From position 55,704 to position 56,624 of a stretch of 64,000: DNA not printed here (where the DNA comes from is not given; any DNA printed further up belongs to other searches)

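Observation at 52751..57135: DGR cassette inserted into the conserved rpsP-KH-trmD ribosomal operon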

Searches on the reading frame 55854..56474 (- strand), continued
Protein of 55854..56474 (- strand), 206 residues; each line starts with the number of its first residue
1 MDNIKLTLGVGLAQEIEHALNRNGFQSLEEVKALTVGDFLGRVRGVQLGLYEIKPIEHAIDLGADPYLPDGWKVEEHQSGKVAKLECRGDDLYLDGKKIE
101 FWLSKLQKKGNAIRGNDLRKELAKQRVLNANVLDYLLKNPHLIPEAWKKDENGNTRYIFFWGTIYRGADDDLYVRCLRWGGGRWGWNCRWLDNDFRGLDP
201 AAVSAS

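Call 85: fold_search(model_id=the predicted structure, library=viral)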
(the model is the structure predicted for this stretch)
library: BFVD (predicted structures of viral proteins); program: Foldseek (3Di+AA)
matches with E <= 10: 362; with E <= 0.001: 0
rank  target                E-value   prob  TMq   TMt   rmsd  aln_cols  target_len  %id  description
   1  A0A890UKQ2            1.6e-01  0.57  0.29  0.40  14.6       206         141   10  (no name in the UniProt tables at hand)
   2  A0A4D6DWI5            2.2e-01  0.07  0.13  0.12  20.3       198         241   13  Uncharacterized protein [Edwardsiella phage pEt-SU]
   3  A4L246                3.5e-01  0.06  0.13  0.08  19.2       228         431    7  Uncharacterized protein [Gryllus bimaculatus nudivirus]
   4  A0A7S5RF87            3.7e-01  0.09  0.18  0.18  23.2       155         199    9  Uncharacterized protein [Rhizobium phage RHph_N34]
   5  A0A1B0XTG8            4.1e-01  0.18  0.11  0.18  10.8        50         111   18  (no name in the UniProt tables at hand)
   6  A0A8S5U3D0            4.1e-01  0.02  0.08  0.11  31.1       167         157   14  Uncharacterized protein [Siphoviridae sp. ctoyo6]
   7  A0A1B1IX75            4.6e-01  0.02  0.09  0.04  15.9       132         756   12  Long tail fiber protein Gp37 [Citrobacter phage vB_CfrM_CfP1]
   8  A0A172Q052            6.1e-01  0.05  0.14  0.11  19.0       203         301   12  Uncharacterized protein [Acinetobacter phage vB_AbaM_ME3]
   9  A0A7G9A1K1            6.4e-01  0.04  0.14  0.07  20.6       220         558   12  (no name in the UniProt tables at hand)
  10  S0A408                6.8e-01  0.06  0.12  0.13  17.6       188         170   12  (no name in the UniProt tables at hand)
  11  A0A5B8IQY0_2          7.2e-01  0.04  0.13  0.05  24.4       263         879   12  Uncharacterized protein (Fragment) [Mimiviridae sp. ChoanoV1]
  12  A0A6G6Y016            7.6e-01  0.05  0.13  0.18  17.7       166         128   10  (no name in the UniProt tables at hand)
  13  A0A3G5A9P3            8.5e-01  0.02  0.11  0.09  18.8       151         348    9  Uncharacterized protein [Hyperionvirus sp.]
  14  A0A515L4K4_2          9.0e-01  0.03  0.13  0.04  21.1       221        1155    8  RNA-directed RNA polymerase L [Jujube yellow mottle-associated virus]
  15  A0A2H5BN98            1.0e+00  0.02  0.10  0.14  14.7       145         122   12  Uncharacterized protein [Klebsiella phage Menlow]
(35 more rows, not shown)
